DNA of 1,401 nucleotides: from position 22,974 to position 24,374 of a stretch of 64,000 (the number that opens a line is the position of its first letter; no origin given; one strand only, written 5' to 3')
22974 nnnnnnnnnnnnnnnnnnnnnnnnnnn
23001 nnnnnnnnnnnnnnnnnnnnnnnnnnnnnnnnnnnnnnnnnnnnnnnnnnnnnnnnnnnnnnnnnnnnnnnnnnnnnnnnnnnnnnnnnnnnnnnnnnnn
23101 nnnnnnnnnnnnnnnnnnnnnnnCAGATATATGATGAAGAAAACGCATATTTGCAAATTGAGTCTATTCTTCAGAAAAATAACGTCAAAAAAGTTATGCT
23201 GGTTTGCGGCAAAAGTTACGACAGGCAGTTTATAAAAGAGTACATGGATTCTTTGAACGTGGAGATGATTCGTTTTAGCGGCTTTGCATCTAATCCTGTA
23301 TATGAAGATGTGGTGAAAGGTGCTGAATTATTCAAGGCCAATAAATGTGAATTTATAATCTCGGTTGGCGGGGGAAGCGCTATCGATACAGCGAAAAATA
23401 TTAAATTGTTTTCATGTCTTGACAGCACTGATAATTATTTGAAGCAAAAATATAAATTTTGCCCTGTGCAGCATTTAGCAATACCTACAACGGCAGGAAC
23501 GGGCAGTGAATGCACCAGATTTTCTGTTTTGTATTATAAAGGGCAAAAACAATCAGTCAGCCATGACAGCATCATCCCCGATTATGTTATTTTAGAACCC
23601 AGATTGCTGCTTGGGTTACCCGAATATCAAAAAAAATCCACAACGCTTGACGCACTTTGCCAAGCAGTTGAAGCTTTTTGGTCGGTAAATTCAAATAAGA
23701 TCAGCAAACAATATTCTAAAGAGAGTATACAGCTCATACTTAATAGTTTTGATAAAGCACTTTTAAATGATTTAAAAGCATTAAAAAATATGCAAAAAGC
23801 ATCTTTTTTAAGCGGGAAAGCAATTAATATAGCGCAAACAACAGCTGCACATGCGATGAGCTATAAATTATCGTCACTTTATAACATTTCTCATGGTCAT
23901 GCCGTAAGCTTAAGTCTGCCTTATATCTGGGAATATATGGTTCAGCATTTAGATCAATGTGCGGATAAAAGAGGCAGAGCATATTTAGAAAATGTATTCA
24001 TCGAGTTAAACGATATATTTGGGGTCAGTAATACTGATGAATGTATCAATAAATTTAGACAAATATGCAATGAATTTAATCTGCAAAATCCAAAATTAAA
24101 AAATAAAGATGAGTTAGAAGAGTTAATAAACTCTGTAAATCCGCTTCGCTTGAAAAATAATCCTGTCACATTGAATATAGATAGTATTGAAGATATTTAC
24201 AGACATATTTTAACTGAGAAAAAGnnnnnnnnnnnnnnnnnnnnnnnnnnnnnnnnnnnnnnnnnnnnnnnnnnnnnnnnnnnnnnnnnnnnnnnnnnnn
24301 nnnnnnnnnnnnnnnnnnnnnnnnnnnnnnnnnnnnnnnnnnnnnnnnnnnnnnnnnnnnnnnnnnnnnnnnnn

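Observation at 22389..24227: Second nucleotidyltransferase (LicC-like) fused to an Fe-ADH; no aminotransferase in the locus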

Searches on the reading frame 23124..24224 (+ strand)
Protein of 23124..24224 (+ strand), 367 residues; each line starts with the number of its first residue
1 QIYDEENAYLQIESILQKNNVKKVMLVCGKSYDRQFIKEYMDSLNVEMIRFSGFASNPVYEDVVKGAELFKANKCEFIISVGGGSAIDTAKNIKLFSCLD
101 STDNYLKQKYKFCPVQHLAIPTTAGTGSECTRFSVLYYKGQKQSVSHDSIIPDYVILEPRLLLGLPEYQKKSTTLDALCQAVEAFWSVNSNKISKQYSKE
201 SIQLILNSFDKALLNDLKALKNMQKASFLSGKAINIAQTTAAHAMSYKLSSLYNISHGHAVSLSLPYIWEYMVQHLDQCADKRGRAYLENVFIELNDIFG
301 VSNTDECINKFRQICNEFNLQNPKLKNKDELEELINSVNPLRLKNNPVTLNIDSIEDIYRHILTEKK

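Call 51: search_dna_similar(query=window:23124-24224:+, collection=plasmids, mode=protein, max_rows=40, max_evalue=1e-10)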
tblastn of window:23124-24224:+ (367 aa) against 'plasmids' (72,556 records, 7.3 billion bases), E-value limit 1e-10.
Records with a match: 1353; places in all: 1617; records where one place covers at least 80% of the query: 340.
Best place of each record, by identity: <60% 1353.
By first word of the organism name: Rhizobium 149; Sinorhizobium 149; Pantoea 82; Klebsiella 63; Enterobacter 63; Citrobacter 56; Agrobacterium 54; Escherichia 48; Pseudosulfitobacter 46; Acinetobacter 36; and 158 more.
By predicted mobility (MOB-suite, as given by PLSDB): non-mobilizable 673; conjugative 432; mobilizable 248.
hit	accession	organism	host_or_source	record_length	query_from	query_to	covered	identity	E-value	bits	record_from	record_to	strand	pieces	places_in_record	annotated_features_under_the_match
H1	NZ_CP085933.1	Segatella copri DSM 18205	-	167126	11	363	96%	46.6%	2e-96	321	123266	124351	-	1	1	phosphonoacetaldehyde reductase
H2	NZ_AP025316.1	Fulvitalea axinellae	-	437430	5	347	93%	37.4%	2e-52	194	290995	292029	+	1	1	phosphonoacetaldehyde reductase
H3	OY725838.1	Subdoligranulum variabile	-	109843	6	367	99%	29.7%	2e-30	129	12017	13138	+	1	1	record has no annotation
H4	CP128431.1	Microbulbifer sp. MKSA007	Smenospongia aurea,bacteria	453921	5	363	98%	28.3%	9e-32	134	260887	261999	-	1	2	iron-containing alcohol dehydrogenase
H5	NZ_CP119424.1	Photobacterium sp. DA100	-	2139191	1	363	99%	27.8%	1e-24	113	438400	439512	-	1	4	none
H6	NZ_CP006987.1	Rhizobium etli bv. mimosae str. IE4771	Phaseolus vulgaris,whole organism,nodule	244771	1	360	98%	27.4%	1e-21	103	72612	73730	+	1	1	iron-containing alcohol dehydrogenase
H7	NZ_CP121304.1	Acinetobacter sp. ANC 7201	Whole organism,cattle feces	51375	6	362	97%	27.6%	8e-24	110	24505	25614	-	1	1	iron-containing alcohol dehydrogenase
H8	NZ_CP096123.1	Acinetobacter portensis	milking environment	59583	6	362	97%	27.6%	8e-24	110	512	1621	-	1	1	iron-containing alcohol dehydrogenase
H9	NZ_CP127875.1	Priestia megaterium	Single bacterial isolate,soil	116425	17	361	94%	28.5%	2e-22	106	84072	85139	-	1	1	iron-containing alcohol dehydrogenase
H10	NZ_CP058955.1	Limosilactobacillus mucosae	Homo sapiens,pure culture,gut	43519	5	331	87%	30.6%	6e-18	117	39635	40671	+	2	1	none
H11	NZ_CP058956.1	Limosilactobacillus mucosae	Homo sapiens,pure culture,gut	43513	5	331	87%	30.6%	6e-18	117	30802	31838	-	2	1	iron-containing alcohol dehydrogenase (x2)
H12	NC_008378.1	Rhizobium johnstonii 3841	-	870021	1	359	98%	27.0%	5e-24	110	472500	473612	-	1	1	iron-containing alcohol dehydrogenase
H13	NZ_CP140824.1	Rhizobium johnstonii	Trifolium pratense,whole organism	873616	1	359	98%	27.0%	6e-24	110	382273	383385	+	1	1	iron-containing alcohol dehydrogenase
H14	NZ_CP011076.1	Brevibacillus laterosporus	Oryza sativa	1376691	14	342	90%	29.4%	4e-29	125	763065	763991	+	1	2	none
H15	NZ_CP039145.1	Acinetobacter sp. 10FS3-1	pig,feces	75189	6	362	97%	27.0%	1e-22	107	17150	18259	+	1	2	iron-containing alcohol dehydrogenase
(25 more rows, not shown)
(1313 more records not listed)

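Call 52: get_annotated_region(hit=H1, flank=9000)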
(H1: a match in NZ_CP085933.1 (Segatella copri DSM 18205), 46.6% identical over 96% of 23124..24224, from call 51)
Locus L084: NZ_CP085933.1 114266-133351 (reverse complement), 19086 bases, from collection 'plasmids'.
description: Segatella copri DSM 18205 strain FDAARGOS_1573 plasmid unnamed1, complete sequence
organism: Segatella copri DSM 18205 (NCBI taxid 537011)
taxonomy: Bacteria; Bacteroidota; Bacteroidia; Bacteroidales; Prevotellaceae; Segatella; Segatella copri; Segatella copri DSM 18205
host: -; source: -; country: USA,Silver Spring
typing (MOB-suite, as given by PLSDB): non-mobilizable
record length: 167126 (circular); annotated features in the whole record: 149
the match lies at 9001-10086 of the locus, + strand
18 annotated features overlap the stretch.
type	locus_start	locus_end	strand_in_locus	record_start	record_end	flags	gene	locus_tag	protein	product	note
CDS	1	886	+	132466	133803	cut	-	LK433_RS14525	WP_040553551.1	nucleotide sugar dehydrogenase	GO:0000271 - polysaccharide biosynthetic process [Evidence IEA]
CDS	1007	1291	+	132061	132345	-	-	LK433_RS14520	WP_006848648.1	hypothetical protein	-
CDS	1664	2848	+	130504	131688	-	-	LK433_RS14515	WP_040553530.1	UDP-N-acetyl glucosamine 2-epimerase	-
CDS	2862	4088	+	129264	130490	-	-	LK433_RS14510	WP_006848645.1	NAD-dependent epimerase/dehydratase family protein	-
CDS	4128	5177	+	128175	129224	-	-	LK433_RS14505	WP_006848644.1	polysaccharide biosynthesis protein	-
CDS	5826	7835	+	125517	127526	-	aepX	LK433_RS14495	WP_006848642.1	phosphoenolpyruvate mutase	GO:0019634 - organic phosphonate metabolic process [Evidence IEA]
CDS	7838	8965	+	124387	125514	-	aepY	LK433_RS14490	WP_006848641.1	phosphonopyruvate decarboxylase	GO:0017000 - antibiotic biosynthetic process [Evidence IEA]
CDS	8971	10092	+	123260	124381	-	-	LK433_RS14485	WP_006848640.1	phosphonoacetaldehyde reductase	-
CDS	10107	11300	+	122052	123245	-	-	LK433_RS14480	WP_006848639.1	CDP-glycerol glycerophosphotransferase family protein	-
CDS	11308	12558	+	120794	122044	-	-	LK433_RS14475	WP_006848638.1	O-antigen polymerase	-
CDS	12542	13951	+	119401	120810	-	-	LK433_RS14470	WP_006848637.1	oligosaccharide flippase family protein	-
CDS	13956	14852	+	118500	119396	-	-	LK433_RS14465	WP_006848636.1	glycosyltransferase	-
CDS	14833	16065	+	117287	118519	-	-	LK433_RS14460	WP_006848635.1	glycosyltransferase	-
CDS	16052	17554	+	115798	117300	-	-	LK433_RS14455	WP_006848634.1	amino acid adenylation domain-containing protein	-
CDS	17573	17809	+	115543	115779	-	-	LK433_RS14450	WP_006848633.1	acyl carrier protein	GO:0006633 - fatty acid biosynthetic process [Evidence IEA]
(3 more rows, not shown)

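Call 53: get_annotated_region(hit=H2, flank=9000)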
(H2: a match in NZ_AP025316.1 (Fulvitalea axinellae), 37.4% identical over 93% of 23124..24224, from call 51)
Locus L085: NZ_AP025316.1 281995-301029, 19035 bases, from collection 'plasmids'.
description: Fulvitalea axinellae strain DSM 100852 plasmid pFA2, complete sequence
organism: Fulvitalea axinellae (NCBI taxid 1182444)
taxonomy: Bacteria; Bacteroidota; Cytophagia; Cytophagales; Persicobacteraceae; Fulvitalea; Fulvitalea axinellae
host: -; source: -; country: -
typing (MOB-suite, as given by PLSDB): non-mobilizable
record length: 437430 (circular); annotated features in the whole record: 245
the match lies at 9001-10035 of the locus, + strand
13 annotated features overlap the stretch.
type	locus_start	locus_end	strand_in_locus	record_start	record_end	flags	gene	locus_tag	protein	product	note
CDS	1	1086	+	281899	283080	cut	-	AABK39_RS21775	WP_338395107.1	helix-turn-helix domain-containing protein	-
CDS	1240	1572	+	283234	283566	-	-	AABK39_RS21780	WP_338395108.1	thioredoxin family protein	-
CDS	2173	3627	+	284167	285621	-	-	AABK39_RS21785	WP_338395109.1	replication initiation protein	GO:0006270 - DNA replication initiation [Evidence IEA]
CDS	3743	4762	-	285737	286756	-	-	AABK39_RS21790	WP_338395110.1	hypothetical protein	-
CDS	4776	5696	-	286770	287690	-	-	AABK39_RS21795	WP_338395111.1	AAA family ATPase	-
CDS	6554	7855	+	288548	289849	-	aepX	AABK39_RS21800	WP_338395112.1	phosphoenolpyruvate mutase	GO:0019634 - organic phosphonate metabolic process [Evidence IEA]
CDS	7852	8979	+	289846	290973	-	aepY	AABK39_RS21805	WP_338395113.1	phosphonopyruvate decarboxylase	GO:0017000 - antibiotic biosynthetic process [Evidence IEA]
CDS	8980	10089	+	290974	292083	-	-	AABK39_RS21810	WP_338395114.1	phosphonoacetaldehyde reductase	-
CDS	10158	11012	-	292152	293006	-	-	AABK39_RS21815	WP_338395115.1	LicD family protein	-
CDS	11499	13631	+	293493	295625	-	-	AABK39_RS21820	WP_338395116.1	fasciclin domain-containing protein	-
CDS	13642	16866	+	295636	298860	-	-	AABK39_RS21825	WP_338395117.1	SusC/RagA family TonB-linked outer membrane protein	GO:0071702 - organic substance transport [Evidence IEA]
CDS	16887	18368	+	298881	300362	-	-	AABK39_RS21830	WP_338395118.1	RagB/SusD family nutrient uptake outer membrane protein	-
CDS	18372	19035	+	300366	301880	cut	-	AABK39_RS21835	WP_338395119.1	fasciclin domain-containing protein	GO:0007155 - cell adhesion [Evidence IEA]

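Call 54: search_protein_families(library=pfam, proteins=[L084:5826-7835:+, L085:6554-7855:+, L084:10107-11300:+], max_evalue=0.0001)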
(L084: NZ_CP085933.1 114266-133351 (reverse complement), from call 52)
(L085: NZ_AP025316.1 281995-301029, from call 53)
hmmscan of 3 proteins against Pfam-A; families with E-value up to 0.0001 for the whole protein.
L084:5826-7835:+ (669 aa): 5 families
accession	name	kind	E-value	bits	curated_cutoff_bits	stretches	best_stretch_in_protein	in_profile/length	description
PF13714.12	PEP_mutase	-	1.9e-54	185.3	31.5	1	386-644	1-240/240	Phosphoenolpyruvate phosphomutase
PF01467.32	CTP_transf_like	-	2e-10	41.4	21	1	254-358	12-113/133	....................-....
PF20202.4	DUF6564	-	2.9e-08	34.1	25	1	26-132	9-120/230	Domain of unknown function (DUF6564)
PF12804.13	NTP_transf_3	-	3.2e-08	34.4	27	1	3-112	1-98/160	MobA-like NTP transferase domain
PF00483.29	NTP_transferase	-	3.5e-07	30.5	21.2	1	2-123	1-123/245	Nucleotidyl transferase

L085:6554-7855:+ (433 aa): 2 families
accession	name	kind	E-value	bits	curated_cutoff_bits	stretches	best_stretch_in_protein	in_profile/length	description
PF13714.12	PEP_mutase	-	2.1e-55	188.3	31.5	1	149-407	1-240/240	Phosphoenolpyruvate phosphomutase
PF01467.32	CTP_transf_like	-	1.3e-13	51.8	21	1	10-132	5-131/133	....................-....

L084:10107-11300:+ (397 aa): 1 family
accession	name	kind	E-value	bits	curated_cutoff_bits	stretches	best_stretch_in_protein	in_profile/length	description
PF04464.20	Glyphos_transf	-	1.2e-64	219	22.1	1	19-392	8-366/367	CDP-Glycerol:Poly(glycerophosphate) glycerophosphotransferase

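Call 65: search_protein_families(library=ncbifam, proteins=[L084:8971-10089:+, L084:5826-7835:+], max_evalue=0.001)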
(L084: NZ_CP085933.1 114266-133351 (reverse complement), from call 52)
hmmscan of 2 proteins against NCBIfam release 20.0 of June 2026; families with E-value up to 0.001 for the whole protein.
L084:8971-10089:+ (373 aa): 15 families
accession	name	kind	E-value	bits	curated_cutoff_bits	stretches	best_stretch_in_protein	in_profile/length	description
NF041833.1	Fe_ADH_ErcA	equivalog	5e-41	141.1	550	1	14-369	23-379/382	alcohol dehydrogenase-like regulatory protein ErcA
TIGR02638.1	lactal_redase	equivalog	2.7e-40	138.4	523.15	1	9-285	17-297/379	lactaldehyde reductase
TIGR03405.1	Phn_Fe-ADH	equivalog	7.5e-39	133.5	423.7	1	8-288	10-296/355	iron-containing alcohol dehydrogenase PsrA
NF007911.0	PRK10624.1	equivalog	2.1e-36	125.7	537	1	9-370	18-380/382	lactaldehyde reductase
NF010378.0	PRK13805.1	equivalog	6.6e-35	120.2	951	1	14-311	474-790/872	bifunctional acetaldehyde-CoA/alcohol dehydrogenase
NF007363.0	PRK09860.1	equivalog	1.7e-33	116.3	581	1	36-280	50-292/383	L-threonine dehydrogenase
NF058672.1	4HyButDHCUPNE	equivalog_domain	1.8e-33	116.3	500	1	9-329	17-332/378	4-hydroxybutyrate dehydrogenase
NF053866.1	CholDhdGbsBBac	equivalog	1.2e-32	113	550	1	9-283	25-304/392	choline dehydrogenase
NF011998.0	PRK15454.1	equivalog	2.7e-30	105.4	556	1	56-280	88-310/395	ethanolamine utilization ethanol dehydrogenase EutG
NF050025.1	SulfAcetaldRedSarD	equivalog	2.8e-30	105.5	700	1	11-334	20-343/385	sulfoacetaldehyde reductase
TIGR04266.1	NDMA_methanol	equivalog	2e-25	89.5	625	1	37-283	57-306/420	NDMA-dependent methanol dehydrogenase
NF011717.0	PRK15138.1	equivalog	1.1e-22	80.6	645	1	37-280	50-296/387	alcohol dehydrogenase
NF041822.1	daptide_DH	equivalog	5.3e-18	65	300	1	73-175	53-158/363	daptide-type RiPP biosynthesis dehydogenase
NF006941.0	PRK09423.1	subfamily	4.7e-09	35.5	336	1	6-96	12-106/367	glycerol dehydrogenase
NF002022.0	PRK00843.1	equivalog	1.1e-05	24.6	413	1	9-93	21-106/350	NAD(P)-dependent glycerol-1-phosphate dehydrogenase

L084:5826-7835:+ (669 aa): 22 families
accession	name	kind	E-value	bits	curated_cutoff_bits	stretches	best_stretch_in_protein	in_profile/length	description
TIGR02320.1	PEP_mutase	equivalog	2.4e-121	404.1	319.55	1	386-668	1-282/284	phosphoenolpyruvate mutase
TIGR02321.1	Pphn_pyruv_hyd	equivalog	1.6e-42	145.6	374.4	1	393-666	5-276/290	phosphonopyruvate hydrolase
TIGR02317.1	prpB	equivalog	4e-26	91.9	354.4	1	383-652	2-256/285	methylisocitrate lyase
NF008455.0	PRK11320.1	equivalog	8.8e-22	77.7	353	1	405-649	23-256/295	methylisocitrate lyase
TIGR03992.1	Arch_glmU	subfamily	1.9e-15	56.7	292.1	1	1-136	1-133/393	bifunctional sugar-1-phosphate nucleotidylyltransferase/acetyltransferase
NF041313.1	UDPGP_AglF_Halo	equivalog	2.4e-14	53.3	400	1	1-126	1-121/234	UTP--glucose-1-phosphate uridylyltransferase AglF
NF041135.1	IPPtranDIPPsyn_Thcocales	equivalog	2.9e-14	52.9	580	1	1-228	1-211/419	bifunctional L-myo-inositol-1-phosphate cytidylyltransferase/CDP-L-myo-inositol myo-inositolphosphotransferase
TIGR01208.1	rmlA_long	equivalog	2.5e-10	39.8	320.25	1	2-152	1-154/353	glucose-1-phosphate thymidylyltransferase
TIGR02199.1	rfaE_dom_II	equivalog_domain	4.1e-10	39.6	181.5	1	245-361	17-131/144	D-glycero-beta-D-manno-heptose 1-phosphate adenylyltransferase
TIGR02319.1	CPEP_Pphonmut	equivalog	8.5e-10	38.3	420.05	1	433-625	47-233/294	carboxyvinyl-carboxyphosphonate phosphorylmutase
NF045761.1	NAMPUrTaseMurU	equivalog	5.3e-09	36.3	250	1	1-65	1-64/226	N-acetylmuramate alpha-1-phosphate uridylyltransferase MurU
NF041173.1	Sug_nt_acttase_Thmprot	equivalog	3.2e-08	32.9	600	1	1-152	1-147/405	bifunctional sugar-1-phosphate nucleotidylyltransferase/acetyltransferase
TIGR02623.1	G1P_cyt_trans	equivalog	5.3e-08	32.6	300.25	1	1-73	1-70/255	glucose-1-phosphate cytidylyltransferase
NF052502.1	man1P_GTase_Rv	exception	6.1e-08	31.9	440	1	2-112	2-110/352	mannose-1-phosphate guanylyltransferase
NF049965.1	GlMnHpPGnyltfHddC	equivalog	1.5e-07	31.3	300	1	1-173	1-170/221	D-glycero-D-manno-heptose 1-phosphate guanosyltransferase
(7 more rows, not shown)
